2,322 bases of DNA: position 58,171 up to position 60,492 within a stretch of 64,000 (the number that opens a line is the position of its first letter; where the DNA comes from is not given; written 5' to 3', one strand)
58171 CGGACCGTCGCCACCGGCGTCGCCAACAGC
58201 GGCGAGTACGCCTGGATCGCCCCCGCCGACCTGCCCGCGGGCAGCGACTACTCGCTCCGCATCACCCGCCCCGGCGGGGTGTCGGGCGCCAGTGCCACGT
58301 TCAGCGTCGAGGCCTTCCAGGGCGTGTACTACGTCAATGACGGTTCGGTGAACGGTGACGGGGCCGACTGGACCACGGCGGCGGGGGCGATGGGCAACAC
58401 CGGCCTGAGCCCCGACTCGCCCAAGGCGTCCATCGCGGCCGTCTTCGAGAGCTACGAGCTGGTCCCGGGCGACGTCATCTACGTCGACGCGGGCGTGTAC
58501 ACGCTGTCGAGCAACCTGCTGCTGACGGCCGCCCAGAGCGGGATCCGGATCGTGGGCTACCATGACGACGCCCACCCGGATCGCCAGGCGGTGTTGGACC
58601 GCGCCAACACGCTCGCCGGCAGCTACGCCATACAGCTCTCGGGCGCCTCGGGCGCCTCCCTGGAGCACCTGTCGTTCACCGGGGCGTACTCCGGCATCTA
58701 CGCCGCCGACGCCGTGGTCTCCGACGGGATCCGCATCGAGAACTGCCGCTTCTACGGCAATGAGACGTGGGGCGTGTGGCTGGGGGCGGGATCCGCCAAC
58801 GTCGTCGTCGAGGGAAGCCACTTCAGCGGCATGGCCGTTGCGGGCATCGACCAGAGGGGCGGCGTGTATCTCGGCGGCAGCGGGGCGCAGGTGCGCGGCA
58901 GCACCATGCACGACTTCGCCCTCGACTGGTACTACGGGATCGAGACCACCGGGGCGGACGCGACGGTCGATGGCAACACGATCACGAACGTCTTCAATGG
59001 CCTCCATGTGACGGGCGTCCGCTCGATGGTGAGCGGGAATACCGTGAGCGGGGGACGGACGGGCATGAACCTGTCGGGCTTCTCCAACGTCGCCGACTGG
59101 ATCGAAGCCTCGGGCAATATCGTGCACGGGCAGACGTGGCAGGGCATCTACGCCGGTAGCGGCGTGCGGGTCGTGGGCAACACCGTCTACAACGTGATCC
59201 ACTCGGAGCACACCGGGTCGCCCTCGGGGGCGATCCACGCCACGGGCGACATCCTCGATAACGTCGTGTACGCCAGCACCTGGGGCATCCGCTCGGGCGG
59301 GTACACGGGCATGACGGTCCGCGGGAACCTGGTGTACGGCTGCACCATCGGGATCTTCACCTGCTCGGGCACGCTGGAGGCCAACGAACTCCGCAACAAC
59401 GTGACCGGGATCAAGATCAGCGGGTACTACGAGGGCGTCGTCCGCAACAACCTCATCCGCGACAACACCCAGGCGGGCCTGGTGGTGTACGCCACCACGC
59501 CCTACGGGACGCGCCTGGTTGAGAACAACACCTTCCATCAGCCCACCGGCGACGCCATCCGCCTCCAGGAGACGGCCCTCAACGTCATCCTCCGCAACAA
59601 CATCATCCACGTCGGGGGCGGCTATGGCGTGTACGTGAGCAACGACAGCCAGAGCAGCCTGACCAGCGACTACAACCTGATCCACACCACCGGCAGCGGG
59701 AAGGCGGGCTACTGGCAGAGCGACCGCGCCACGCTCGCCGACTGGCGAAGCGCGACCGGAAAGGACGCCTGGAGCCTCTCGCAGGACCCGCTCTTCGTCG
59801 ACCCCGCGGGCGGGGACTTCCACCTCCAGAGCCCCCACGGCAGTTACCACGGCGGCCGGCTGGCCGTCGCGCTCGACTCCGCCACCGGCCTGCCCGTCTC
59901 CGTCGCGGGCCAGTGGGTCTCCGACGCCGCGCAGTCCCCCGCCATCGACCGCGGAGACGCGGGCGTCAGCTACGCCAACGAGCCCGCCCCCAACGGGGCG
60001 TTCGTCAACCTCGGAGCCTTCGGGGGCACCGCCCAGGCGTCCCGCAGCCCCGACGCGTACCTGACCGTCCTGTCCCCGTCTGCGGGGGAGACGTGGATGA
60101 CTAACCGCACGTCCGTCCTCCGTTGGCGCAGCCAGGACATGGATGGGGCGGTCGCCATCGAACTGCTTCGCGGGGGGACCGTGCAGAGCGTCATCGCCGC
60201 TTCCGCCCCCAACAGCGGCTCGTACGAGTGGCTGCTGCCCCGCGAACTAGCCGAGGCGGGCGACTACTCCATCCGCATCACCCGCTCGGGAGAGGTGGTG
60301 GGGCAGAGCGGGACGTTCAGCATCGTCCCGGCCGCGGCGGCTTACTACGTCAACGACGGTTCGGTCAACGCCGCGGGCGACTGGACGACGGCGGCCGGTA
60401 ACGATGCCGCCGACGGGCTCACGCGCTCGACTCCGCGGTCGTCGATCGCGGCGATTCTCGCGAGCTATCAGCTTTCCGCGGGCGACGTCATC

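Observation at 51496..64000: Giant gene built from tandem roughly 2.0-2.4 kb modules with about 85 % DNA identity between neighbours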

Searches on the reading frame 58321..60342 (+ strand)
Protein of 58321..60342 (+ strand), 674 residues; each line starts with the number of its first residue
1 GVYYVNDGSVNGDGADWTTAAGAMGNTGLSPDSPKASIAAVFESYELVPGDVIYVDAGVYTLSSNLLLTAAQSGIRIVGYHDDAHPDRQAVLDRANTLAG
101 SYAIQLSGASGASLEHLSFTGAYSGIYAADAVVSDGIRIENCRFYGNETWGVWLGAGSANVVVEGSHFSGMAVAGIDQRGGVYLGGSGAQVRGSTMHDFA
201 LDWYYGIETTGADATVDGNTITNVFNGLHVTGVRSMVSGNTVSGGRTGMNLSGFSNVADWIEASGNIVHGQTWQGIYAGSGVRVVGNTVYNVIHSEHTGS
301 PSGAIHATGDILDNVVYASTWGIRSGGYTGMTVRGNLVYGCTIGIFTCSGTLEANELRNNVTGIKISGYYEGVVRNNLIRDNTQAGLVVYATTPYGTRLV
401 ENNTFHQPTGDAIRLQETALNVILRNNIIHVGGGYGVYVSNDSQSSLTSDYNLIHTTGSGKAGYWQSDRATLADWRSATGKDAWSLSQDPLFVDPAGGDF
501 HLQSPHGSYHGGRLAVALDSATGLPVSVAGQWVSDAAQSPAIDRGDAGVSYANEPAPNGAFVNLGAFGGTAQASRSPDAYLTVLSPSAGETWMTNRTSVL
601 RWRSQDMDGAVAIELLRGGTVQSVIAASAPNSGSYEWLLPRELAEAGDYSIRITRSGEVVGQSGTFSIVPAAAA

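Call 10: search_protein_families(library=pfam, proteins=[window:58321-60342:+], max_evalue=0.01)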
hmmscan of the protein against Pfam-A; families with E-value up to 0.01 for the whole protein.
window:58321-60342:+ (674 aa): 5 families
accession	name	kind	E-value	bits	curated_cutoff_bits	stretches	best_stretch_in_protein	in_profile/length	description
PF13229.12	Beta_helix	-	1.4e-30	106.5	25.9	4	350-466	34-144/158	Right handed beta helix region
PF05048.19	NosD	-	2.9e-19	69.8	23.6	3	332-445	50-161/212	Periplasmic copper-binding protein (NosD)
PF10342.15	Kre9_KNH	-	2.4e-08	35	24.6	1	585-668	1-94/94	Kre9/KNH-like N-terminal Ig-like domain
PF17161.10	DUF5123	-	6.1e-06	27.8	35.1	1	400-504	3-100/113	Domain of unknown function (DUF5123)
PF08480.16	Disaggr_assoc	-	4.8e-05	23.8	22.6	1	312-511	7-178/194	Disaggregatase related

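Call 12: find_homologous_proteins(query=window:58321-60342:+, max_evalue=1e-10)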
Query window:58321-60342:+ (674 aa): 19 proteins with E <= 1e-10 among 8000 candidates.
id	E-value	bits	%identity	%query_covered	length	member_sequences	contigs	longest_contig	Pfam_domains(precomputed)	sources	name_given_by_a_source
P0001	4.1e-122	427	40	60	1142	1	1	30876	PF13229.13,PF10342.16,PF05048.20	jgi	jgi:parallel beta-helix repeat protein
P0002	1.6e-113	399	34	97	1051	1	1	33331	PF13229.13,PF10342.16,PF05048.20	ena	-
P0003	1.2e-110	389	39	58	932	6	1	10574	PF13229.13,PF05048.20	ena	-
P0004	1.4e-97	346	41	52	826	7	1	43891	PF13229.13,PF10342.16,PF05048.20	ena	-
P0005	3.3e-91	325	36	74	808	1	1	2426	PF13229.13,PF05048.20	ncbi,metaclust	ncbi:hypothetical protein LCGC14_1907880, partial [marine sediment metagenome]|metaclust:status=acti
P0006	2.1e-81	293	38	58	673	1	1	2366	PF13229.13,PF22842.4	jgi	jgi:hypothetical protein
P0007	4.0e-81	292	45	27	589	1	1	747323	PF13229.13,PF10342.16,PF05048.20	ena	-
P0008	3.0e-69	252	34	74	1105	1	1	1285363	PF13229.13,PF13385.14,PF05048.20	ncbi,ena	-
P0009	4.0e-60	222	27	97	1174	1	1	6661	PF13229.13,PF05048.20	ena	-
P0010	3.3e-57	213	32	69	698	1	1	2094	PF13229.13,PF05048.20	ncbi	ncbi:hypothetical protein LCGC14_2068690, partial [marine sediment metagenome]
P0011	7.3e-56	208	32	74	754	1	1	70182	PF13229.13,PF07602.18,PF13385.14,PF05048.20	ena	-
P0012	2.8e-45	173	30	64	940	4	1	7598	PF13229.13,PF05048.20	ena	-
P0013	2.7e-40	157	33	56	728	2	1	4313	PF13229.13,PF05048.20,PF11721.15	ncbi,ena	-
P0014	1.6e-36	144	37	51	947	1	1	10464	PF13229.13,PF06119.20,PF05048.20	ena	-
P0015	3.8e-24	103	31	51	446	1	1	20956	PF13229.13,PF05048.20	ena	-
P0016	1.3e-23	102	32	51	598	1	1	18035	PF13229.13,PF05048.20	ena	-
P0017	1.8e-20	91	29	56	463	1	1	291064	PF13229.13,PF05048.20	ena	-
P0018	2.8e-14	71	32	25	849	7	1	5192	PF13229.13,PF22842.4,PF08480.17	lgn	-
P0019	5.9e-13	66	27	66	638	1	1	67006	PF13229.13,PF05048.20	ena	-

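Call 19: find_encoding_contigs(protein=P0001, flank=10000, max_places=3)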
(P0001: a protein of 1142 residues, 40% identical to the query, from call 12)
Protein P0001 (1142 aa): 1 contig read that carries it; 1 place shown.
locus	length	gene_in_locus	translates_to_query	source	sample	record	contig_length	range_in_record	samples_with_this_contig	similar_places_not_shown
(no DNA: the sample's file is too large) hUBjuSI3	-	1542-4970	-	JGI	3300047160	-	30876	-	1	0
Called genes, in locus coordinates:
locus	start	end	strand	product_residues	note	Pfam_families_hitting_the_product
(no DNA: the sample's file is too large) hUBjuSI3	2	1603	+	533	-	?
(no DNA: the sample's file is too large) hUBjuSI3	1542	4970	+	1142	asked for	PF05048:NosD, PF13229:Beta_helix, PF10342:Kre9_KNH, PF05048:NosD, PF13229:Beta_helix, PF05048:NosD, PF13229:Beta_helix, PF05048:NosD (weak)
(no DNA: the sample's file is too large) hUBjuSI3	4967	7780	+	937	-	PF11721:Malectin, PF12819:Malectin_like, PF05048:NosD, PF13229:Beta_helix (weak), PF05048:NosD, PF13229:Beta_helix, PF05048:NosD (weak)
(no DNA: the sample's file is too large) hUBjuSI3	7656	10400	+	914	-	-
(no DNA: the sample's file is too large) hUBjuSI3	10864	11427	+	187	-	-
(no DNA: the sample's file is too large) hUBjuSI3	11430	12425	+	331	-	PF01148:CTP_transf_1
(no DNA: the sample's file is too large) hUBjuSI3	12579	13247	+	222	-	PF01553:Acyltransferase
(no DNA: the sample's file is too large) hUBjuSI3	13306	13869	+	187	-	-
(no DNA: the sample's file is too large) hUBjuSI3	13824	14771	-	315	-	PF00892:EamA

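Call 20: find_encoding_contigs(protein=P0002, flank=10000, max_places=3)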
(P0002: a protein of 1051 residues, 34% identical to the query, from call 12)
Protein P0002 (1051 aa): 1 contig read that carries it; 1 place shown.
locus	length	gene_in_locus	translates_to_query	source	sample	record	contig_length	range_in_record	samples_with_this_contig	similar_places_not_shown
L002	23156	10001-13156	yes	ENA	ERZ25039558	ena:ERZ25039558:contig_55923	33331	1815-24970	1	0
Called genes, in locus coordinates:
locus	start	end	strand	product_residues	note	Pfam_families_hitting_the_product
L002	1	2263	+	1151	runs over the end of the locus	-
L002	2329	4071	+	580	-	-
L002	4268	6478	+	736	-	PF12951:PATR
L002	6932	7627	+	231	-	-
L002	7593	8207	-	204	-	-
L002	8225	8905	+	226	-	PF04151:PPC (weak)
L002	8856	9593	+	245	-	-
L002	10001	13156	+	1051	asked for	PF13229:Beta_helix (weak), PF05048:NosD, PF13229:Beta_helix, PF10342:Kre9_KNH, PF05048:NosD, PF13229:Beta_helix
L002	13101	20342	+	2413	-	PF05048:NosD, PF13229:Beta_helix, PF11721:Malectin, PF13229:Beta_helix, PF05048:NosD, PF13229:Beta_helix, PF11721:Malectin, PF13229:Beta_helix, +4 more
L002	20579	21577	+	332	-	-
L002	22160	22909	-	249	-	PF01656:CbiA, PF02374:ArsA_ATPase (faint), PF09140:MipZ (weak), PF10609:ParA, PF13614:AAA_31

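Call 24: search_protein_families(library=ncbifam, proteins=[window:58321-60342:+], max_evalue=1)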
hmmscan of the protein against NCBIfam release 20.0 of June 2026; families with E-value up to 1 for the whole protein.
window:58321-60342:+ (674 aa): 3 families
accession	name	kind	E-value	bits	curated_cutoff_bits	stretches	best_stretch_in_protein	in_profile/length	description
TIGR03804.1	para_beta_helix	repeat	2e-06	27.4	19.45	1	213-244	9-41/44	parallel beta-helix repeat protein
TIGR04247.1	NosD_copper_fam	subfamily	1.4e-05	23.9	300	2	122-367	74-292/377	nitrous oxide reductase family maturation protein NosD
TIGR03805.1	beta_helix_1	subfamily_domain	2.3e-05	23.6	141.5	2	48-232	9-181/314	parallel beta-helix domain-containing protein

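Call 32: find_related_loci(query=window:58321-60342:+, collection=metagenome_contigs, flank=10000)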
Query window:58321-60342:+ (674 aa) in metagenome_contigs; peptide patterns used: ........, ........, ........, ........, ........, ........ (x = any residue, [..] = any of these).
52 stretches matched a pattern, but none encodes a relative of the query by tblastn (E <= 1e-3).

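Call 62: predict_structure(alignment_id=A4)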
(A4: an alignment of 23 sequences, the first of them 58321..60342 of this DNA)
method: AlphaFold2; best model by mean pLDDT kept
length: 674 residues; sequences in the alignment: 23
mean_pLDDT: 80.6   pTM: 0.72
mean pLDDT of the five models: 80.6, 79.7, 78.3, 77.5, 76.0
residues with pLDDT >= 90: 368; 70-90: 126; 50-70: 82; < 50: 98
segments of 3 or more residues with pLDDT < 50: 487-521, 523-578, 672-674
pLDDT, mean of each block of 10 residues (from residue 1): 93 79 96 97 97 97 97 97 89 97 98 98 98 97 97 98 98 92 98 97 94 97 97 96 97 77 97 94 96 70 90 97 85 96 94 97 91 95 96 78 96 92 92 92 83 87 75 61 48 40 31 35 41 28 31 33 40 43 58 65 67 83 82 73 68 67 59 44
secondary structure, 60 per line:
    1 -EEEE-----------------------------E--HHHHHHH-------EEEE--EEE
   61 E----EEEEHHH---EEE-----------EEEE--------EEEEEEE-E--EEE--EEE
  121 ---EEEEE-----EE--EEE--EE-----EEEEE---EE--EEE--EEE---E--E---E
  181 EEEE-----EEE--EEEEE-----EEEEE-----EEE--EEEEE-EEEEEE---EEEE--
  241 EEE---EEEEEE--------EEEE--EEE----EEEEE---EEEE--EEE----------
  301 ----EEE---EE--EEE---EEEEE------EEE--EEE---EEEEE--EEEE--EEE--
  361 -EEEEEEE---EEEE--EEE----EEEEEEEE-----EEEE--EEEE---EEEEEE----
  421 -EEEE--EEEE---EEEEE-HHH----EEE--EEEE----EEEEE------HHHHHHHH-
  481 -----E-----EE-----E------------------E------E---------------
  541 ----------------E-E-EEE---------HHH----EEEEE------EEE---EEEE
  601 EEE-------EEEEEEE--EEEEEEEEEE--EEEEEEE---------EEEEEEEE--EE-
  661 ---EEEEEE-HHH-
elements in order: E2-5 H38-44 E52-55 E58-61 E66-69 E76-78 E90-93 E102-108 E113-115 E118-120 E124-128 E138-140 E150-154 E162-164 E167-169 E180-184 E190-192 E195-199 E205-209 E215-217 E220-224 E226-231 E235-238 E241-243 E247-252 E261-264 E267-269 E274-278 E282-285 E288-290 E305-307 E315-317 E321-325 E332-334 E337-339 E343-347 E350-353 E356-358 E362-368 E372-375 E378-380 E385-392 E398-401 E404-407 E411-416 E422-425 E428-431 E435-439 E448-450 E453-456 E461-465 H472-479 E561-563 E580-584 E591-593 E597-603 E611-617 E620-629 E632-638 E648-655 E664-669

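Call 65: fold_search(model_id=the predicted structure, library=pdb)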
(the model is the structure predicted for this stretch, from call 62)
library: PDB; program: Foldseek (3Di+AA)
matches with E <= 10: 1387; with E <= 0.001: 59
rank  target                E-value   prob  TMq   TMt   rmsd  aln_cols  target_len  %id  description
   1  9ozl_B                1.0e-06  1.00  0.20  0.34  12.3       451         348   12  Crystal structure of the polysaccharide lyase RbmB from Vibrio cholerae (released 2026-03-11)
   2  8yk1_A                3.4e-06  1.00  0.19  0.16  22.5       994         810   10  Blood group B alpha-1,3-galactosidase AgaBb from Bifidobacterium bifidum, construct 23-844 (released 2024-07-10)
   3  2pyg_A                3.7e-06  1.00  0.20  0.29  12.2       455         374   14  Azotobacter vinelandii Mannuronan C-5 epimerase AlgE4 A-module (released 2008-05-27)
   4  2pyg_B                1.0e-05  1.00  0.21  0.31  12.4       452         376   13  Azotobacter vinelandii Mannuronan C-5 epimerase AlgE4 A-module (released 2008-05-27)
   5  1ru4                  2.6e-05  1.00  0.27  0.43   8.0       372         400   17  Crystal structure of pectate lyase Pel9A (released 2004-04-13)
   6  5lw3                  2.6e-05  1.00  0.24  0.37  12.3       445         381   13  Azotobacter vinelandii Mannuronan C-5 epimerase AlgE6 A-module (released 2017-10-25)
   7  9ozd_B                2.6e-05  1.00  0.19  0.29  12.6       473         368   13  Crystal structure of the polysaccharide lyase RbmB from Vibrio cholerae bound to Vibrio Polysaccharide (released 2026-03-11)
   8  8wm1_A                2.8e-05  0.90  0.11  0.14  22.7       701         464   11  DHS dehydratase (released 2024-10-02)
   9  5olr_A                2.9e-05  1.00  0.17  0.25  14.9       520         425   14  Rhamnogalacturonan lyase (released 2017-11-29)
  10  7eea_C                3.2e-05  1.00  0.38  0.39   8.2       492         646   16  Cyanophage Pam1 tailspike receptor-binding domain (released 2021-10-20)
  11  2pyh_B                3.8e-05  1.00  0.21  0.31  13.2       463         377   14  Azotobacter vinelandii Mannuronan C-5 epimerase AlgE4 A-module complexed with mannuronan trisaccharide (released 2008-05-27)
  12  6gvp_A                4.4e-05  1.00  0.31  0.34  10.3       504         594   13  TAILSPIKE PROTEIN MUTANT E372Q (DELTA N471/S472) OF E. COLI BACTERIOPHAGE HK620 IN COMPLEX WITH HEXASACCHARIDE (released 2018-07-11)
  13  6kqt_A                4.4e-05  1.00  0.19  0.20  14.2       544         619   13  Crystal Structure of GH136 lacto-N-biosidase from Eubacterium ramulus - native protein (released 2020-06-10)
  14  5olr_C                5.5e-05  1.00  0.18  0.25  14.4       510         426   12  Rhamnogalacturonan lyase (released 2017-11-29)
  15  2pyh_A                6.0e-05  1.00  0.22  0.34  12.8       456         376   14  Azotobacter vinelandii Mannuronan C-5 epimerase AlgE4 A-module complexed with mannuronan trisaccharide (released 2008-05-27)
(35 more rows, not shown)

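Call 90: search_protein_representatives(protein=window:58321-60342:+)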
Query: 674 residues. Proteins with E-value up to 0.001 (for the whole library): 9940; up to 1e-10: 3682; up to 1e-30: 1102. The best 150 are listed.
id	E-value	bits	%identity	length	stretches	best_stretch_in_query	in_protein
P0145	0.0e+00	2583.6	54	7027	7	1-674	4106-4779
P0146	0.0e+00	1862.2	44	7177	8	1-673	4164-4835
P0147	0.0e+00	1031.0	39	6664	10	3-671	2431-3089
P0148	0.0e+00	1014.2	37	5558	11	3-604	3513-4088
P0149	4.9e-290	980.3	37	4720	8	2-608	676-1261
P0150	1.7e-289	978.5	36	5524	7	1-660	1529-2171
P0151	6.7e-286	966.6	37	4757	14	264-657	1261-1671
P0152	1.1e-285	965.9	35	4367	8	2-656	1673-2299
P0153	4.2e-283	957.4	37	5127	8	3-671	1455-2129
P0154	5.4e-282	953.7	37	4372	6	3-670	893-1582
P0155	1.3e-273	926.0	34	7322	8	2-606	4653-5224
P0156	3.9e-273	924.4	36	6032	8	3-658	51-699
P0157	5.8e-272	920.6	36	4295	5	3-668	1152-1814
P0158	1.3e-271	919.4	36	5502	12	4-606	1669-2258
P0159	2.2e-271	918.6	35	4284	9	2-623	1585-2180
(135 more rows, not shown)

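Call 97: list_cluster_members(proteins=[P0145, P0146, P0147])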
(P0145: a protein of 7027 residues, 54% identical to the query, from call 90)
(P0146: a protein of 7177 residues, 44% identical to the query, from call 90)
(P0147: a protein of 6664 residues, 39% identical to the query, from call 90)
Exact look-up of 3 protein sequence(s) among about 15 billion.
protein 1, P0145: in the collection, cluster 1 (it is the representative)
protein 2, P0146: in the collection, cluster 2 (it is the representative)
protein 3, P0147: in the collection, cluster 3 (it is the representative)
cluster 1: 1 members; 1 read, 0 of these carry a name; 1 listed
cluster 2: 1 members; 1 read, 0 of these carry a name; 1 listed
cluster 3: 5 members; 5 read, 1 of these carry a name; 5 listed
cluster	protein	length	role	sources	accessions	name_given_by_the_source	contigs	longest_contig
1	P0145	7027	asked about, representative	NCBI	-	-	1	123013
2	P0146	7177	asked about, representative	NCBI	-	-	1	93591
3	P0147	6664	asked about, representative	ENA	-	-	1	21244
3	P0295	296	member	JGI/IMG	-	hypothetical protein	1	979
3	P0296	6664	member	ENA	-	-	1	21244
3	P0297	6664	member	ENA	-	-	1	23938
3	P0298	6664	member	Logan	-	-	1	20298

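Call 98: find_encoding_contigs(protein=P0146, flank=10000, max_places=2)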
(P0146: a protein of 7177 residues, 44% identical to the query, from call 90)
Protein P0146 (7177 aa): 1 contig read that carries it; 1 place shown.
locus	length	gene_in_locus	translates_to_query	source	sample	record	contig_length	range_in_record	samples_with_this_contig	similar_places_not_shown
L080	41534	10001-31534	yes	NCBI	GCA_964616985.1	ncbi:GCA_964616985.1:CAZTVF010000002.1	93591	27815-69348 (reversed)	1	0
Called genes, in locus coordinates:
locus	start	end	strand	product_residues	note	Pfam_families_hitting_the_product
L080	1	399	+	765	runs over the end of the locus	PF08532:Glyco_hydro_42M (weak)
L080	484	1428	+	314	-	-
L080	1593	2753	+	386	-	PF14583:Pectate_lyase22, PF26549:Tricorn_N (faint)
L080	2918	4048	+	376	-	PF01208:URO-D (weak)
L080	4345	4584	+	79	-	-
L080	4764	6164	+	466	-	PF00884:Sulfatase, PF01663:Phosphodiest, PF16347:SGSH_C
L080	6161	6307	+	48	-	-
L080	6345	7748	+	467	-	PF00884:Sulfatase, PF01663:Phosphodiest (faint), PF16347:SGSH_C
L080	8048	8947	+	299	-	PF10340:Say1_Mug180, PF20434:BD-FAE, PF07859:Abhydrolase_3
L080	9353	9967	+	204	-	-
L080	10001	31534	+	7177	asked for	PF05048:NosD, PF13229:Beta_helix, PF13229:Beta_helix, PF13229:Beta_helix, PF10342:Kre9_KNH, PF05048:NosD, PF13229:Beta_helix, PF11721:Malectin, +11 more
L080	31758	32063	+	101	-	-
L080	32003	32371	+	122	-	-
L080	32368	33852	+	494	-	PF00884:Sulfatase, PF01663:Phosphodiest (faint), PF16347:SGSH_C (weak)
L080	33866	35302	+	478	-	PF00884:Sulfatase, PF01663:Phosphodiest (weak), PF16347:SGSH_C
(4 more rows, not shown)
